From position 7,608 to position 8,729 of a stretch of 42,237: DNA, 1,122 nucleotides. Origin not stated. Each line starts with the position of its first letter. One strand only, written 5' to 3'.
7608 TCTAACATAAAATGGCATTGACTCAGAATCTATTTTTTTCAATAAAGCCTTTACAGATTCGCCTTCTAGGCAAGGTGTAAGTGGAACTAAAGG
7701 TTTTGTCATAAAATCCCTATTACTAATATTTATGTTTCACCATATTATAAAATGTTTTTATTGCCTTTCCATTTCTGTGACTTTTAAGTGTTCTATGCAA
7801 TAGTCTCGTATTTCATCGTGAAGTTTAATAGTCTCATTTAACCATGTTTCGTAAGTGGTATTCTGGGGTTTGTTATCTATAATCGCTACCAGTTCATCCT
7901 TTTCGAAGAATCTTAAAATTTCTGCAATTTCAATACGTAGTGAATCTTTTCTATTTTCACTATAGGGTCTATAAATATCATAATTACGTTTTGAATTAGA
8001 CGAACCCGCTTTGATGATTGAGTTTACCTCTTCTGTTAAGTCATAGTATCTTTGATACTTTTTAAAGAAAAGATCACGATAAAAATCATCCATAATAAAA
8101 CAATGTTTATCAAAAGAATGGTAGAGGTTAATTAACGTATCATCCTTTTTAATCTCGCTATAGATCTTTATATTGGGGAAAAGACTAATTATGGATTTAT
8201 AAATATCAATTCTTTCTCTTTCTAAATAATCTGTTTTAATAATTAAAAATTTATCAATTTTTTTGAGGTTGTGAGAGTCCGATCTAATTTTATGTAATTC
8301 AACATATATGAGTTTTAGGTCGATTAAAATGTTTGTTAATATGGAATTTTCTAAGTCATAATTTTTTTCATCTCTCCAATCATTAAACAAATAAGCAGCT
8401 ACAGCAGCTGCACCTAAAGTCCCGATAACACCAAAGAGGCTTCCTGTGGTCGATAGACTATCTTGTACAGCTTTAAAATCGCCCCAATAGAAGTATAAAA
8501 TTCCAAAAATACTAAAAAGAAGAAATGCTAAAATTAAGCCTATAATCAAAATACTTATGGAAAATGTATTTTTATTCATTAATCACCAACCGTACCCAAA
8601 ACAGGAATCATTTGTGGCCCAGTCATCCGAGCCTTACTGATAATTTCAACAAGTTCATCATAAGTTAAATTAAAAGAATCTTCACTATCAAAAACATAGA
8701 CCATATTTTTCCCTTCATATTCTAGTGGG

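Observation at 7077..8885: Counter-oriented AT-rich three-gene cassette (73-aa protein, 2TM protein, SEC-C-motif protein): candidate uncharacterised exclusion/defence or lysogenic-conversion module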

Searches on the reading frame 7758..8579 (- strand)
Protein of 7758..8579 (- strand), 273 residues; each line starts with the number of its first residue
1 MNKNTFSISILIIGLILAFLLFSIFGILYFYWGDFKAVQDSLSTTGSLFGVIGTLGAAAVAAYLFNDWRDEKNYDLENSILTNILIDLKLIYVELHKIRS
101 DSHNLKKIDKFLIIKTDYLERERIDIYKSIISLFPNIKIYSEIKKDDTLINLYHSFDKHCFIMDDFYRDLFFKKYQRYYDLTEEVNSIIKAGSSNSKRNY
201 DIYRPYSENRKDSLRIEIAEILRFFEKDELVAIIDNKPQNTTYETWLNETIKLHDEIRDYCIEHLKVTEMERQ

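Call 3: search_protein_families(library=pfam, proteins=[window:7758-8579:-], max_evalue=1)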
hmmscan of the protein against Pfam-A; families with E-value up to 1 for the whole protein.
window:7758-8579:- (273 aa): 0 families

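Call 4: search_protein_families(library=padloc, proteins=[window:7758-8579:-], max_evalue=1)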
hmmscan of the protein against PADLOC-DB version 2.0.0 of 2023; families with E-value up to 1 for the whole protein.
window:7758-8579:- (273 aa): 0 families

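Call 5: search_protein_families(library=phrogs, proteins=[window:7758-8579:-], max_evalue=1)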
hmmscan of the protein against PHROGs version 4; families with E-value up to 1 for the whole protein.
window:7758-8579:- (273 aa): 2 families
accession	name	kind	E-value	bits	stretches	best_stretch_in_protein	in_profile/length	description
phrog_17209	-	unknown function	2.9e-07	31.7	1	16-241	16-229/234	-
phrog_2877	-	lysis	0.36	12.1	1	8-43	25-58/71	holin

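Call 6: search_protein_families(library=ncbifam, proteins=[window:7758-8579:-], max_evalue=1)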
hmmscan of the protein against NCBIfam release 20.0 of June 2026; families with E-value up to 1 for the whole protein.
window:7758-8579:- (273 aa): 0 families

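Call 10: search_dna_similar(query=window:7758-8579:-, collection=phages, mode=protein, max_rows=30, max_evalue=0.01)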
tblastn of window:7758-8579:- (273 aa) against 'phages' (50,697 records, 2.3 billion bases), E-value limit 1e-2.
No match.

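Call 13: find_homologous_proteins(query=window:7758-8579:-)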
Query window:7758-8579:- (273 aa): 61 proteins with E <= 0.001 among 1629 candidates.
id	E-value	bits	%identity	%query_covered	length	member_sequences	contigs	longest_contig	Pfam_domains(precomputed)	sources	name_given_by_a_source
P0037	1.4e-174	597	100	100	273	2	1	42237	-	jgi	jgi:hypothetical protein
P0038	6.0e-132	457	81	96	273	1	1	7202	-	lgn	-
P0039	1.5e-112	394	67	98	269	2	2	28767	-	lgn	-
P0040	1.7e-111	390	66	99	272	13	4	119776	-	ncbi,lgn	ncbi:hypothetical protein Asch03_02110 [Acinetobacter schindleri]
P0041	3.1e-111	389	66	88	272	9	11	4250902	-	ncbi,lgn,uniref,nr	ncbi:hypothetical protein [Acinetobacter pittii]|uniref:DUF4760 domain-containing protein n=1 Tax=Ac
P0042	5.1e-111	389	68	98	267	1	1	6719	-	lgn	-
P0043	2.1e-110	387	67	99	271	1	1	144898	-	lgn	-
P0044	1.8e-109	384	70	94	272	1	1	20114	-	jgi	jgi:hypothetical protein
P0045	9.9e-107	375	64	88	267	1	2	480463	-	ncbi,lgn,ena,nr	ncbi:TPA: hypothetical protein JI173_09495 [Acinetobacter baumannii]|nr:hypothetical protein [Acinet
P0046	7.6e-96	339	58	99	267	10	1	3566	-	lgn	-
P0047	8.1e-83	296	52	99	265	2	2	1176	-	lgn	-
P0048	1.3e-80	289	55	95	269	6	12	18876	-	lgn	-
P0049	1.6e-79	286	55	97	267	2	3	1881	-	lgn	-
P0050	1.9e-79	285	56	94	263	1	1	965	-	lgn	-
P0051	9.9e-78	280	54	96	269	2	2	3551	-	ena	-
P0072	4.0e-28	117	73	29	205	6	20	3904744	-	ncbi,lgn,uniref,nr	ncbi:hypothetical protein VXR09_12090 [Acinetobacter baumannii]|uniref:hypothetical protein n=1 Tax=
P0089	7.2e-24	103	52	38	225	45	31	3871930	-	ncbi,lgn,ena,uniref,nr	ncbi:hypothetical protein J7S89_03465 [Acinetobacter baumannii]|uniref:hypothetical protein n=1 Tax=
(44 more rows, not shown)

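Call 19: find_encoding_contigs(protein=P0041, flank=6000, max_places=6)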
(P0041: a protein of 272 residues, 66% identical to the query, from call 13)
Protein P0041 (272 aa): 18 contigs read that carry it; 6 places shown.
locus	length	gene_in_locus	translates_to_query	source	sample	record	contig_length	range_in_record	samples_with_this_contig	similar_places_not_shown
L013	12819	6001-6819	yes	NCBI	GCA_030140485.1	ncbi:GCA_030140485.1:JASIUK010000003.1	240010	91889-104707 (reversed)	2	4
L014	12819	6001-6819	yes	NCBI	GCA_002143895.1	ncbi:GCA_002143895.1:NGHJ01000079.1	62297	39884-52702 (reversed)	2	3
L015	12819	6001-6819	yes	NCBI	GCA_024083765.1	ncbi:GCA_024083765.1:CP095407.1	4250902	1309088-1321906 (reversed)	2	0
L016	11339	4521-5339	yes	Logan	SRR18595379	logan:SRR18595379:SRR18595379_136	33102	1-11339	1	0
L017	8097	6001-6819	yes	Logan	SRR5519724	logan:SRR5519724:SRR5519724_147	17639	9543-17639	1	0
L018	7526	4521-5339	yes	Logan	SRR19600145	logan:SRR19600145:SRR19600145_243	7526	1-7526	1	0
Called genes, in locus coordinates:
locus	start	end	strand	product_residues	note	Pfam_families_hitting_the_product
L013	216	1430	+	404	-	PF13356:Arm-DNA-bind_3, PF22022:Phage_int_M, PF00589:Phage_integrase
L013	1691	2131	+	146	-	-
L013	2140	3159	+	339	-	PF14279:HNH_5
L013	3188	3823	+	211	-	PF02586:SRAP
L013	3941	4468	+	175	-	PF00717:Peptidase_S24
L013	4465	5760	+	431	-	PF00817:IMS, PF21999:IMS_HHH_1 (faint), PF11799:IMS_C, PF13438:DUF4113 (faint)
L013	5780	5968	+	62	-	-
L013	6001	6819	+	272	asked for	-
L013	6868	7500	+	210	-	-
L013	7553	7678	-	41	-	-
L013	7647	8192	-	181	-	PF05838:Glyco_hydro_108, PF09374:PG_binding_3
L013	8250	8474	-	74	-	-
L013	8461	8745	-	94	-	PF04971:Phage_holin_2_1, PF16082:Phage_holin_2_4, PF16080:Phage_holin_2_3 (weak)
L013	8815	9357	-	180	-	PF14301:DUF4376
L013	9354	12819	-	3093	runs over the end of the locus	PF24801:FNIII-A_GpJ, PF13550:Phage-tail_3, PF04102:SlyX (faint), PF10805:DUF2730 (faint)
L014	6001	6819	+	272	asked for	-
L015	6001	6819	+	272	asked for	-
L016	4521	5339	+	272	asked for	-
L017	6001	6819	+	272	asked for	-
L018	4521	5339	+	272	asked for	-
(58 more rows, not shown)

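Call 21: find_related_loci(query=window:7758-8579:-, collection=genome_contigs, flank=7000)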
Query window:7758-8579:- (273 aa) in genome_contigs; peptide patterns used: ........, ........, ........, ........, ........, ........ (x = any residue, [..] = any of these).
29 stretches matched a pattern; 2 encode a relative of the query (tblastn E <= 1e-3); 2 distinct loci.
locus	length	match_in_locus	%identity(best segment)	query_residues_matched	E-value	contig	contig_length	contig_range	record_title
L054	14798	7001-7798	69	1-267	2e-113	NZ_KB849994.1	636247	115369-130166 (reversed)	Acinetobacter sp. ANC 3929 acLZx-supercont1.10, whole genome shotgun sequence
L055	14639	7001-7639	53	54-269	7e-69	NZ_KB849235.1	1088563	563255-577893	Acinetobacter johnsonii CIP 64.6 acLZl-supercont1.6, whole genome shotgun sequence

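Call 43: find_encoding_contigs(protein=P0089, flank=5000, max_places=5)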
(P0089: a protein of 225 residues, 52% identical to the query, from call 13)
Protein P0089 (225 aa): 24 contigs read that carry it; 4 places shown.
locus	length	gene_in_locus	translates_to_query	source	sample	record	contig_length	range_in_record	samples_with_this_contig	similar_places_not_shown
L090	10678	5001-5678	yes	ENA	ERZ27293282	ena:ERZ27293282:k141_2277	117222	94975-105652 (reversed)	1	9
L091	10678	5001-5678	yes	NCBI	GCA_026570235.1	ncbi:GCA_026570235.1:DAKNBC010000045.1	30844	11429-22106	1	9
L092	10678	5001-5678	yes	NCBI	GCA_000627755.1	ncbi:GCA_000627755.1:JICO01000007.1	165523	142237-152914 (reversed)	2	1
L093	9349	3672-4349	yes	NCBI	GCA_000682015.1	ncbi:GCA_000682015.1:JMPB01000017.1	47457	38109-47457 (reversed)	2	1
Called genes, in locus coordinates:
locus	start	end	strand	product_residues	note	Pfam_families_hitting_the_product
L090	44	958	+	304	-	PF19582:AdeT1_2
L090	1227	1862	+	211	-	PF00929:RNase_T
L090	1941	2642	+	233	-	-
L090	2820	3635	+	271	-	PF05488:PAAR_motif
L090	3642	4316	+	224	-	-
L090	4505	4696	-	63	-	-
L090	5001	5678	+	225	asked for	-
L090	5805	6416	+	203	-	-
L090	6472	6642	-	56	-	-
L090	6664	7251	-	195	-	-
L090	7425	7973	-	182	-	PF00440:TetR_N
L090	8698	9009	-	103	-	PF01381:HTH_3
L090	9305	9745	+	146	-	PF13328:HD_4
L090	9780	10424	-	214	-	-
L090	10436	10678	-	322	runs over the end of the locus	PF01975:SurE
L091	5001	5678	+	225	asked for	-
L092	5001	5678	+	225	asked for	-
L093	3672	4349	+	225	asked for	-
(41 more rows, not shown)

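Call 44: find_encoding_contigs(protein=P0072, flank=5000, max_places=5)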
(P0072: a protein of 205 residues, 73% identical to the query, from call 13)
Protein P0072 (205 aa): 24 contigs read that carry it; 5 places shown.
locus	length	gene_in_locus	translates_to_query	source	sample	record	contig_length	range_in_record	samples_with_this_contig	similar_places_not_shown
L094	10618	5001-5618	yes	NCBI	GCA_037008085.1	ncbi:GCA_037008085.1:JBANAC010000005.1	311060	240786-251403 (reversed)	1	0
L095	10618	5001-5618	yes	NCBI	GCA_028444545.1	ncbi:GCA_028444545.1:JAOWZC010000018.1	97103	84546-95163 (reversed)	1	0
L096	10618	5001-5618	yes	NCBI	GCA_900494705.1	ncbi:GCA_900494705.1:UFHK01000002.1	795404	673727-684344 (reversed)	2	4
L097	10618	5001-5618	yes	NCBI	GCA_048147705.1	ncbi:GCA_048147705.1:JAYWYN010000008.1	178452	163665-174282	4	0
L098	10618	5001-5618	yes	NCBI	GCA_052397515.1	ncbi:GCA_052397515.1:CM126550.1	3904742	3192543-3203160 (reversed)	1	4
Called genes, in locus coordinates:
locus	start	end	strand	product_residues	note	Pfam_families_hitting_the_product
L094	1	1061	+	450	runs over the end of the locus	PF13356:Arm-DNA-bind_3, PF00589:Phage_integrase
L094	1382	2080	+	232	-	-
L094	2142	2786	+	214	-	PF02586:SRAP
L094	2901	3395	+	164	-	PF00717:Peptidase_S24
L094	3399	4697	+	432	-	PF00817:IMS, PF21999:IMS_HHH_1 (weak), PF11799:IMS_C, PF13438:DUF4113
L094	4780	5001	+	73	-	-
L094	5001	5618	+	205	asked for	-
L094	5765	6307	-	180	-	PF05838:Glyco_hydro_108, PF09374:PG_binding_3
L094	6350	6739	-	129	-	-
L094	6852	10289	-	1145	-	PF05268:GP38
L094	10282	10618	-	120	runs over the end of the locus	-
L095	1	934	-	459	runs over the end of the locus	PF13356:Arm-DNA-bind_3, PF22022:Phage_int_M, PF00589:Phage_integrase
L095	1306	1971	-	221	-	-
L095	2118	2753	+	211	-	PF02586:SRAP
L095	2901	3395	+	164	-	PF00717:Peptidase_S24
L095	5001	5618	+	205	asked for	-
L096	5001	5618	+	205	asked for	-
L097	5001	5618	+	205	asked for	-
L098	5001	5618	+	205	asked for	-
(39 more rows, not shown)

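Call 46: search_protein_families(library=pfam, alignment_id=A1, max_evalue=0.1)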
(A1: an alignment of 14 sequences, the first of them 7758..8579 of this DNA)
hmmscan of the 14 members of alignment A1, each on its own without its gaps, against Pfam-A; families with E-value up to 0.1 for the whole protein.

A. member 1, window:7758-8579:- (273 aa): 0 families

B. families by the number of members that match (of 14 scanned): 8 families
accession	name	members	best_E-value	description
PF01484.22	Col_cuticle_N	3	0.0057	Nematode cuticle collagen N-terminal domain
PF03631.20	Virul_fac_BrkB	2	0.012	Virulence factor BrkB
PF03706.18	LPG_synthase_TM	1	0.0072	Lysylphosphatidylglycerol synthase TM region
PF13119.11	DUF3973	1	0.013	Domain of unknown function (DUF3973)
PF06746.16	DUF1216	1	0.017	Protein of unknown function (DUF1216)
PF06687.17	SUR7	1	0.058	SUR7/PalI family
PF17184.9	Rit1_C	1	0.08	Rit1 N-terminal domain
PF05767.17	Pox_A14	1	0.098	Poxvirus virion envelope protein A14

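Call 67: search_protein_families(library=padloc, alignment_id=A1, max_evalue=0.01)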
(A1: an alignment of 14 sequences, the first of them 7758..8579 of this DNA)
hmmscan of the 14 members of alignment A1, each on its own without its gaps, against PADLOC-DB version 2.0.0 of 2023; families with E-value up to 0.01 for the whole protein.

A. member 1, window:7758-8579:- (273 aa): 0 families

B. families by the number of members that match (of 14 scanned): 2 families
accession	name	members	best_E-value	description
PDLC02591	DrmC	1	0.00021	DrmC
PDLC04774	PDC-M68B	1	0.0012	-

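Call 68: search_protein_families(library=phrogs, alignment_id=A1, max_evalue=0.001)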
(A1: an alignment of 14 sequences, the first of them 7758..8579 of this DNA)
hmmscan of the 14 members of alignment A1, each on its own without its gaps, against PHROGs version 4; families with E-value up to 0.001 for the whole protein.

A. member 1, window:7758-8579:- (273 aa): 1 family
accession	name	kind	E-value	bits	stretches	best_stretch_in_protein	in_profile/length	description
phrog_17209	-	unknown function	2.9e-07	31.7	1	16-241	16-229/234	-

B. families by the number of members that match (of 14 scanned): 4 families
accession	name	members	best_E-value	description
phrog_17209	-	14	1.3e-27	-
phrog_6169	-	3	6.1e-05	-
phrog_20984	-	1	0.00011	-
phrog_7125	-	1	0.00032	-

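Call 90: find_related_loci(query=A1, collection=viral_contigs, flank=5000)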
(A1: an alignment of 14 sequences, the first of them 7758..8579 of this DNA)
Query A1 (273 aa) in viral_contigs; peptide patterns used: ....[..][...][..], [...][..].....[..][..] (x = any residue, [..] = any of these).
214 stretches matched a pattern; 55 encode a relative of the query (tblastn E <= 1e-3); 55 distinct loci.
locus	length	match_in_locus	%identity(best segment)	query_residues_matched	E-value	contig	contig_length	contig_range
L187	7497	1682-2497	94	1-272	6e-162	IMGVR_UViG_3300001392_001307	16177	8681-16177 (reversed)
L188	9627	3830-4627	69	1-267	3e-112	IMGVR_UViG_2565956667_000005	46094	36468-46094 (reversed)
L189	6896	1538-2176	53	54-269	1e-67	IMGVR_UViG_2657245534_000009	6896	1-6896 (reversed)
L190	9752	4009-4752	47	14-266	2e-66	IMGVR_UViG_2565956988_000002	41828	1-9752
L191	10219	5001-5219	74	1-73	8e-26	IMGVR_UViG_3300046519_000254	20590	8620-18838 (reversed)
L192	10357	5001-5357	58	1-110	6e-24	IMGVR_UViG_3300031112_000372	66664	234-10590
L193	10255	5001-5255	51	1-85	2e-23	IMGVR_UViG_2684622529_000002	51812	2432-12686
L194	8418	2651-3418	70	13-265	1e-113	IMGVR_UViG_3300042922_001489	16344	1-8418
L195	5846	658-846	65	29-91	1e-22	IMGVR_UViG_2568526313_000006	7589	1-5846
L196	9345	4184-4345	70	28-81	4e-22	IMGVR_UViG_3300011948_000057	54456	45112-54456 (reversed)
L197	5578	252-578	56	1-108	6e-22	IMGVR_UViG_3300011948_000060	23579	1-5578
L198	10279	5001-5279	52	23-106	7e-22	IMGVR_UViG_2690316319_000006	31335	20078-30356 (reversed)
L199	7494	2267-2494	51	1-76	1e-21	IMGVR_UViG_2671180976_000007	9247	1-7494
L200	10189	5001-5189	60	29-91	4e-21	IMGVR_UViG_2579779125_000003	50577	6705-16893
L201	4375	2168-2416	46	11-92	9e-17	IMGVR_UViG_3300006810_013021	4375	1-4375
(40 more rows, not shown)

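Call 104: search_dna_similar(query=window:7758-8579:-, collection=plasmids, mode=protein, max_rows=10)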
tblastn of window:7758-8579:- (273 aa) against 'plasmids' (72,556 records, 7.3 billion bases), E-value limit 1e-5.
Records with a match: 1; places in all: 1; records where one place covers at least 80% of the query: 1.
Best place of each record, by identity: <60% 1.
By first word of the organism name: Acinetobacter 1.
By predicted mobility (MOB-suite, as given by PLSDB): non-mobilizable 1.
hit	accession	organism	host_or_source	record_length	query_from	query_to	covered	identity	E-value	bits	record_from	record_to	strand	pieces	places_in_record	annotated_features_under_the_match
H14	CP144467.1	Acinetobacter baumannii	-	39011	30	265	86%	24.4%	6e-9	64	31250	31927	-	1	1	hypothetical protein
